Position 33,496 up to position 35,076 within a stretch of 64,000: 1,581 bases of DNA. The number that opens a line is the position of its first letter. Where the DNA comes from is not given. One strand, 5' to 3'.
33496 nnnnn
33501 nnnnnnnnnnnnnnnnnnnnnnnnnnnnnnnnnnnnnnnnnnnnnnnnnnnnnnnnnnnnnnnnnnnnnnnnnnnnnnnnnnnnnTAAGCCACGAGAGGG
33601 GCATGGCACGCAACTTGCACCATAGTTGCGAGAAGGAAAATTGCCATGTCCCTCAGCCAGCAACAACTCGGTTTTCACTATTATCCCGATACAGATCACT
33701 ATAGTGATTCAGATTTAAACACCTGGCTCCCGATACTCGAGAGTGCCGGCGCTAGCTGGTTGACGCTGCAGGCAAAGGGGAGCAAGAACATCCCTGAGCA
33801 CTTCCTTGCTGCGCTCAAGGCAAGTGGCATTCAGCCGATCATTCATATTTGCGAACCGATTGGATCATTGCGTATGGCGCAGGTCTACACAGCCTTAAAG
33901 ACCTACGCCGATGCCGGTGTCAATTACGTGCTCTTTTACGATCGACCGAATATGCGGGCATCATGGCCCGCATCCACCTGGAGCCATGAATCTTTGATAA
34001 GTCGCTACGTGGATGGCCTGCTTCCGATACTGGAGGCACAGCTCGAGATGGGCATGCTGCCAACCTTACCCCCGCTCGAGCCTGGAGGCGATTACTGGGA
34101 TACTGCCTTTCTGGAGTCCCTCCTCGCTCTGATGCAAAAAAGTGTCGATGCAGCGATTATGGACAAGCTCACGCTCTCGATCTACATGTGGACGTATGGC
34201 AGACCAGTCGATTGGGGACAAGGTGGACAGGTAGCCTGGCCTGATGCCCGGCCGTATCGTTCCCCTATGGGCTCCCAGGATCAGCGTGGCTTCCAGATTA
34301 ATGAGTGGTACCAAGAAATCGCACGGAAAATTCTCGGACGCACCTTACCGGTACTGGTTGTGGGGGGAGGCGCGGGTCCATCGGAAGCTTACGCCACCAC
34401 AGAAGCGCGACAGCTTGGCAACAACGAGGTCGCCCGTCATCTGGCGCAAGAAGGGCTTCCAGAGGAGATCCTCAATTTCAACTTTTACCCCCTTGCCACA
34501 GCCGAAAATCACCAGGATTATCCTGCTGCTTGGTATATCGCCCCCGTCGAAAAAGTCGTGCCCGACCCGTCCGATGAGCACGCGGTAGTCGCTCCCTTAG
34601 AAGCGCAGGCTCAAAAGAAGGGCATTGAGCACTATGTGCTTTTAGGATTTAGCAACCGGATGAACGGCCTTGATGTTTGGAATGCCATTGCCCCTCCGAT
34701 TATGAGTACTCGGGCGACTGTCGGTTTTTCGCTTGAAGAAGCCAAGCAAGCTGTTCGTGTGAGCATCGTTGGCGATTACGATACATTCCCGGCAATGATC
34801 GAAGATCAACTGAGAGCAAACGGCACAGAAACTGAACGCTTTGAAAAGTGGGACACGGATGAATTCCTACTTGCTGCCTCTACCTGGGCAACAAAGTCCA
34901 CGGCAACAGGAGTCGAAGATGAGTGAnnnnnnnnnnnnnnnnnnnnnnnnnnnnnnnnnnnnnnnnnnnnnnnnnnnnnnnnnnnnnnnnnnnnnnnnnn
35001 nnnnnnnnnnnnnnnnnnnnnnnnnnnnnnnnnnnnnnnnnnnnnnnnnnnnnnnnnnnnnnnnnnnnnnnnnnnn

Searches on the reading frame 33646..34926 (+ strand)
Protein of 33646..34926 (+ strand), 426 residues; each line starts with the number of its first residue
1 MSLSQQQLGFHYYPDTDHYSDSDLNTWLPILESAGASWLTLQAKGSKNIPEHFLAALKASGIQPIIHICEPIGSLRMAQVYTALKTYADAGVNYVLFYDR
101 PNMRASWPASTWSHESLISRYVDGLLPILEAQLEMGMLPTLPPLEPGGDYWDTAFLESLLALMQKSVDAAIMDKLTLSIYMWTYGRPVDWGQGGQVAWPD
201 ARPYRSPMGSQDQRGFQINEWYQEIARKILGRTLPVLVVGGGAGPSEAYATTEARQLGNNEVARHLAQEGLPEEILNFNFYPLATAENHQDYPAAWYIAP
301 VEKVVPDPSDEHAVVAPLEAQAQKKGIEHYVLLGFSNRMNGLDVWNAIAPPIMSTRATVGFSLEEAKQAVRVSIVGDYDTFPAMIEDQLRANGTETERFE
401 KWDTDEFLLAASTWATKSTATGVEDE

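Call 7: search_protein_families(library=pfam, proteins=[window:33646-34926:+])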
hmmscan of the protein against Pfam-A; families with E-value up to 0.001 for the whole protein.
window:33646-34926:+ (426 aa): 0 families

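Call 8: search_protein_families(library=ncbifam, proteins=[window:33646-34926:+])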
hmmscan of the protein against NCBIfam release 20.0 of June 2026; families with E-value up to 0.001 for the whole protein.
window:33646-34926:+ (426 aa): 0 families

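Call 14: find_homologous_proteins(query=window:33646-34923:+)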
Query window:33646-34923:+ (426 aa): 1022 proteins with E <= 0.001 among 8000 candidates; the best 120 are listed.
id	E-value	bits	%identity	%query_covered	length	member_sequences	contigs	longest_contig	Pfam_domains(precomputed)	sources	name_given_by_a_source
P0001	2.2e-287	971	99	100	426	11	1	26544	-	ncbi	-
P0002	5.0e-204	697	69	100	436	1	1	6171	-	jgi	jgi:hypothetical protein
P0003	3.8e-202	690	69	100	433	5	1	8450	-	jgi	jgi:hypothetical protein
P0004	5.1e-202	690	68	100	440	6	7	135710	-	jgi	jgi:hypothetical protein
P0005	4.8e-193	660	64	100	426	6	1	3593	-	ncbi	-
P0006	4.4e-191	654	66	100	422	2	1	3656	-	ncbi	-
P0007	2.5e-188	645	66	100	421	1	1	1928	-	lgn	-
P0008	2.0e-186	639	65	100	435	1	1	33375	-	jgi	jgi:hypothetical protein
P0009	1.5e-182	626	64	99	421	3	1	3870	-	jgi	jgi:hypothetical protein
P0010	8.1e-182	623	64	100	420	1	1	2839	-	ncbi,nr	ncbi:MAG: hypothetical protein E4G99_11105 [Anaerolineales bacterium]|nr:MAG: hypothetical protein E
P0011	3.4e-180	618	63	100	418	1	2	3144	-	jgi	jgi:hypothetical protein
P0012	1.2e-178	613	62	98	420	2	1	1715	-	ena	-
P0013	1.6e-176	606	61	100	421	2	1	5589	-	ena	-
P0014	1.0e-173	597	60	100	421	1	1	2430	-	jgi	-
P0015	7.0e-170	584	59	100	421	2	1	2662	-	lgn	-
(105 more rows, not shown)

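Call 17: find_related_loci(query=A1, collection=genome_contigs, flank=10000)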
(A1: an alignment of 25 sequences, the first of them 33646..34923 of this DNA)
Query A1 (426 aa) in genome_contigs; peptide patterns used: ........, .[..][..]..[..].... (x = any residue, [..] = any of these).
391 stretches matched a pattern; 358 encode a relative of the query (tblastn E <= 1e-3); the best 80 are kept; 80 distinct loci.
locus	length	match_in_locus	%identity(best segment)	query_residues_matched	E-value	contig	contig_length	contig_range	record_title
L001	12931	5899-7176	64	1-426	0e+0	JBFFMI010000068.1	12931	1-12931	MAG: Anaerolineales bacterium isolate Mix_mud18.2022.04.43 k141_1815150_length_12931_cov_8.9532, whole genome shotgun se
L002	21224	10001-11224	43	5-408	7e-112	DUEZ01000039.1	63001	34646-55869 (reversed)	MAG TPA_asm: Anaerolineae bacterium isolate W379 Contig39, whole genome shotgun sequence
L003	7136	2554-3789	42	1-408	2e-109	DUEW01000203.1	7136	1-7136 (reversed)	MAG TPA_asm: Anaerolineae bacterium isolate W167 Contig203, whole genome shotgun sequence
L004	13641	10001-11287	42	1-423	2e-109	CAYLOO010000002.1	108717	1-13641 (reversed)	MAG TPA_asm: uncultured Anaerolineaceae bacterium isolate binchicken_co116_297 genome assembly, contig: NODE_74_length_1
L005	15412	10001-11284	41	1-423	2e-108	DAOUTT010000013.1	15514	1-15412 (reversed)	MAG TPA_asm: Anaerolineales bacterium isolate CSMAG_804 CSMAG_804_k141_114140_length_15514_cov_9.9932, whole genome shot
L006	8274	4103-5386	41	1-423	5e-108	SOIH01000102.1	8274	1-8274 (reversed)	MAG: Anaerolineales bacterium isolate E29_bin24 NODE_3327_length_8274_cov_13.682078, whole genome shotgun sequence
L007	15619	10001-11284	42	1-423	5e-108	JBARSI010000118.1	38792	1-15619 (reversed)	MAG: Anaerolineales bacterium isolate MFD12959_ilm_asm_bin40 k127_123436, whole genome shotgun sequence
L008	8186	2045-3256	43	1-398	1e-107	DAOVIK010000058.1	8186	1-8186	MAG TPA_asm: Anaerolineae bacterium isolate CSMAG_1365 CSMAG_1365_k141_2325171_length_8186_cov_8.0000, whole genome shot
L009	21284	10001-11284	39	1-423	2e-106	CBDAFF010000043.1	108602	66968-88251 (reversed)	MAG: uncultured Anaerolineales bacterium isolate MAG_101 genome assembly, contig: k141_348111, whole genome shotgun sequ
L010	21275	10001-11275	42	1-421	3e-106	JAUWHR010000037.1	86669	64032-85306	MAG: Anaerolineae bacterium isolate CSMAG_2273 CSMAG_2273_k141_3441794_length_86669_cov_15.0128, whole genome shotgun se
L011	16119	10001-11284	41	1-423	3e-106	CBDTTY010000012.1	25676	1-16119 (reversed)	MAG TPA_asm: uncultured Anaerolineales bacterium isolate SRR7614714_binner12_Refined_77 genome assembly, contig: ERZ2387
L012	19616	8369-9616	43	7-420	3e-106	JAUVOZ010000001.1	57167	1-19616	MAG: Anaerolineae bacterium isolate CSMAG_649 CSMAG_649_k141_1304129_length_57167_cov_13.8001, whole genome shotgun sequ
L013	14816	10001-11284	40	1-423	8e-105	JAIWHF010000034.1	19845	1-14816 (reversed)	MAG: Methanosarcinales archaeon isolate JL_US_07_21 NODE_253_length_19845_cov_0.447611, whole genome shotgun sequence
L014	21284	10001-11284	39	1-423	5e-104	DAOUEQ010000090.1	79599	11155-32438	MAG TPA_asm: Anaerolineales bacterium isolate N6_298 k139_102345, whole genome shotgun sequence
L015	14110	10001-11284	39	1-423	1e-103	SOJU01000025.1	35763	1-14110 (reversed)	MAG: Anaerolineales bacterium isolate E44_bin32 NODE_281_length_35763_cov_14.108603, whole genome shotgun sequence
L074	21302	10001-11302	37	7-399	2e-83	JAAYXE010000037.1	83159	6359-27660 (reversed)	MAG: Chloroflexota bacterium isolate AS02xzSISU_56 8875_AS02, whole genome shotgun sequence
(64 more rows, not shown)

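Call 35: search_protein_families(library=pfam, proteins=[window:33646-34926:+], max_evalue=1)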
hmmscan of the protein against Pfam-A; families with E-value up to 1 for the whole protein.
window:33646-34926:+ (426 aa): 0 families

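Call 36: predict_structure(alignment_id=A1)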
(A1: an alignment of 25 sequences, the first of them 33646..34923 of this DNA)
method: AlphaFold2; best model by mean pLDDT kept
length: 426 residues; sequences in the alignment: 25
mean_pLDDT: 78.6   pTM: 0.65
mean pLDDT of the five models: 78.6, 78.2, 75.9, 75.7, 74.5
residues with pLDDT >= 90: 150; 70-90: 165; 50-70: 70; < 50: 41
segments of 3 or more residues with pLDDT < 50: 191-197, 302-322, 418-426
pLDDT, mean of each block of 10 residues (from residue 1): 70 89 90 93 91 95 96 92 96 96 86 84 95 97 76 88 93 95 61 46 52 67 92 95 65 76 81 91 83 75 40 35 70 72 73 78 86 82 85 83 61 54 36
secondary structure, 60 per line:
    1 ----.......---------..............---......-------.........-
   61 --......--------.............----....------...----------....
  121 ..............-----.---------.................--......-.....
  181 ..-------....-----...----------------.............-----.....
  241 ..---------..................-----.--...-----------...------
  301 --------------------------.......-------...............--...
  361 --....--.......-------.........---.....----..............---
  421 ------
elements in order: E8-11 H21-34 E38-43 H51-59 E63-68 H77-89 E94-97 H117-134 H150-166 H169-174 E176-182 H190-193 H218-230 E236-242 H252-269 E278-280 E327-333 H341-355 E358-360 H363-366 E369-375 H383-391 E395-399 H404-417
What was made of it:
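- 33646..34926 (+): orf426: first gene of the P2 operon. It belongs to an Anaerolineae-specific family with no Pfam or NCBIfam match. The predicted fold is a TIM barrel (residues 1-290) plus a C-terminal alpha/beta domain. AF2 mean pLDDT 78.6 (call 36).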

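Call 39: fold_search(model_id=the predicted structure, library=pdb)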
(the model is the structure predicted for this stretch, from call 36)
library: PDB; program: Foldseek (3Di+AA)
matches with E <= 10: 1634; with E <= 0.001: 119
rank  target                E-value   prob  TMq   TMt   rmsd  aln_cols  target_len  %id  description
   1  4xbk_A                1.9e-05  1.00  0.33  0.59   6.7       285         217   10  2-deoxyribose-5-phosphate aldolase from Lactobacillus brevis (released 2015-11-04)
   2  6uax_A                2.7e-05  1.00  0.38  0.58   5.9       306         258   13  Crystal structure of a GH128 (subgroup II) endo-beta-1,3-glucanase from Sorangium cellulosum (ScGH128_II) (released 2020-05-20)
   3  4ha3                  3.0e-05  1.00  0.33  0.30  11.1       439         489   11  Structure of beta-glycosidase from Acidilobus saccharovorans in complex with Tris (released 2012-10-10)
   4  5h91_A                3.4e-05  1.00  0.34  0.59   6.6       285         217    9  LbDERA mutant-T29L/F163Y (released 2016-12-28)
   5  7dz2_C                4.1e-05  1.00  0.33  0.46   9.4       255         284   11  Crystal structures of D-allulose 3-epimerase from Sinorhizobium fredii (released 2022-08-03)
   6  2v3g                  4.9e-05  1.00  0.39  0.56   6.6       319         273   10  Structure of a family 26 lichenase in complex with noeuromycin (released 2007-09-18)
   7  2bv9                  5.9e-05  1.00  0.38  0.53   6.6       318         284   11  HOW FAMILY 26 GLYCOSIDE HYDROLASES ORCHESTRATE CATALYSIS ON DIFFERENT POLYSACCHARIDES. STRUCTURE AND ACTIVITY OF A CLOST (released 2005-06-30)
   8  4xbs_A                6.2e-05  1.00  0.33  0.59   6.6       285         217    9  2-deoxyribose-5-phosphate aldolase mutant - E78K (released 2015-11-04)
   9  2cit_A                7.0e-05  1.00  0.39  0.57   6.5       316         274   11  Structure of the covalent intermediate of a family 26 lichenase (released 2006-04-10)
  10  5fip_D                7.5e-05  1.00  0.38  0.48   6.5       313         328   13  Discovery and characterization of a novel thermostable and highly halotolerant GH5 cellulase from an Icelandic hot spr (released 2016-01-20)
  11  4nvt_B                7.5e-05  1.00  0.33  0.50   7.6       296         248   10  Crystal Structure of Triosephosphate Isomerase from Brucella melitensis (released 2013-12-18)
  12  7dz4_A                8.4e-05  1.00  0.33  0.46   8.7       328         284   11  Crystal structures of D-allulose 3-epimerase with D-tagatose from Sinorhizobium fredii (released 2022-08-03)
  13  8eac_A                8.9e-05  1.00  0.28  0.37   9.3       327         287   11  Thermus thermophilus methylenetetrahydrofolate reductase (released 2023-01-18)
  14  2bvd                  9.5e-05  1.00  0.38  0.55   6.6       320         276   11  HOW FAMILY 26 GLYCOSIDE HYDROLASES ORCHESTRATE CATALYSIS ON DIFFERENT POLYSACCHARIDES. STRUCTURE AND ACTIVITY OF A CLOST (released 2005-06-30)
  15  3vni_B                1.0e-04  1.00  0.36  0.50   7.6       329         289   10  Crystal structures of D-Psicose 3-epimerase from Clostridium cellulolyticum H10 and its complex with ketohexose sugars (released 2012-08-01)
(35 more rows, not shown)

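Call 60: find_homologous_proteins(query=L074:9983-11332:+)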
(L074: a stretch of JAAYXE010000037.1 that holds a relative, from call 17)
Query L074:9983-11332:+ (450 aa): 1620 proteins with E <= 0.001 among 8000 candidates; the best 120 are listed.
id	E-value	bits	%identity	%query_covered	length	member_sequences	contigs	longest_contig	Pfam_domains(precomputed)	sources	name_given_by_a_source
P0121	0.0e+0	1063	100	100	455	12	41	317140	-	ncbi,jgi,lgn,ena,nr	ncbi:MAG: hypothetical protein GX495_03335 [Chloroflexi bacterium]|jgi:hypothetical protein|nr:hypot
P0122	3.8e-166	572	56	99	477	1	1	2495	-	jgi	jgi:hypothetical protein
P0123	5.8e-162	558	54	100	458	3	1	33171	-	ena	-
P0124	1.0e-159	550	53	99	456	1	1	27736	-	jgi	jgi:hypothetical protein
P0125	1.5e-158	547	53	100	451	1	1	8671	-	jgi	-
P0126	3.9e-158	545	51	99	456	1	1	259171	-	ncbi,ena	-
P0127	5.0e-158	545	52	100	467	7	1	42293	-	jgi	jgi:hypothetical protein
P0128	6.6e-158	544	52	100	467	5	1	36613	-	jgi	jgi:hypothetical protein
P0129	1.0e-157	544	52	100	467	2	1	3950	-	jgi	jgi:hypothetical protein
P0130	2.0e-157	543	53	100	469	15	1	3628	-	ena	-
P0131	5.3e-157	541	53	100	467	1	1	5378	-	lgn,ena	-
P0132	5.7e-157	541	52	100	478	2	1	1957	-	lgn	-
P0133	6.8e-157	541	53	100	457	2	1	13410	-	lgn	-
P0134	1.3e-156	540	53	100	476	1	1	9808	-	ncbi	-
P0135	2.7e-156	539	52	100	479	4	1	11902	-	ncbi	ncbi:MAG: hypothetical protein P8Z00_10150 [Anaerolineales bacterium]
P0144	2.9e-153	529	52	100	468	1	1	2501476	-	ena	-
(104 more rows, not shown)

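Call 61: find_encoding_contigs(protein=P0144, flank=10000, max_places=2)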
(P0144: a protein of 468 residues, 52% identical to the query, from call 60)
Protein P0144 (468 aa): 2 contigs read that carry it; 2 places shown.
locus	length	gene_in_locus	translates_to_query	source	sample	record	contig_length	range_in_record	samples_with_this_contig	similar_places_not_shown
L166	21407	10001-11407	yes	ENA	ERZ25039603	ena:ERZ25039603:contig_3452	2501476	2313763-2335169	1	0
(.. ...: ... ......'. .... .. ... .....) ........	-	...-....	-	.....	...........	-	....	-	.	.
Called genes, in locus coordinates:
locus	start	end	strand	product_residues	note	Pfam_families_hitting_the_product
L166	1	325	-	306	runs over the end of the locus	PF01040:UbiA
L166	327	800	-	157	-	PF11716:MDMPI_N (weak), PF12867:DinB_2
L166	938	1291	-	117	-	PF00581:Rhodanese (weak)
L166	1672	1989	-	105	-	PF12840:HTH_20, PF01022:HTH_5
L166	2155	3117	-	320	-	PF01619:Pro_dh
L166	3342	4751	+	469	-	PF00309:Sigma54_AID (weak), PF04963:Sigma54_CBD, PF04552:Sigma54_DBD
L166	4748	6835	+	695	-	PF00989:PAS (weak), PF08448:PAS_4 (faint), PF13426:PAS_9, PF00512:HisKA, PF02518:HATPase_c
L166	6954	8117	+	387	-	PF00072:Response_reg, PF00158:Sigma54_activat, PF00493:MCM (weak), PF01078:Mg_chelatase (faint), PF14532:Sigma54_activ_2, PF07724:AAA_2 (weak), PF07728:AAA_5, PF25601:AAA_lid_14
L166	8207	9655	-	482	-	-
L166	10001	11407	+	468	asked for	-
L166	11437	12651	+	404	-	PF00091:Tubulin, PF12327:FtsZ_C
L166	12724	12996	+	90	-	-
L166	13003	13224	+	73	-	-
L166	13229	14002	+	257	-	-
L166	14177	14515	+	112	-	-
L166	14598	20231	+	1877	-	PF13428:TPR_14 (weak), PF14559:TPR_19, PF25058:ARM_TT21 (weak), PF23914:TPR_CcmH_CycH (weak), PF14559:TPR_19, PF21033:RMD1-3 (weak), PF13432:TPR_16, PF14559:TPR_19 (weak), +15 more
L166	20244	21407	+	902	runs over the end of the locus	PF14559:TPR_19 (faint), PF01364:Peptidase_C25 (weak)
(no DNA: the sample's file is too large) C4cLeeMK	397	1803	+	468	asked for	-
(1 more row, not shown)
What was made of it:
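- On enhancer-independent activators (FlgR / CtcC type): L166 precomputed Pfam agrees (call 61).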
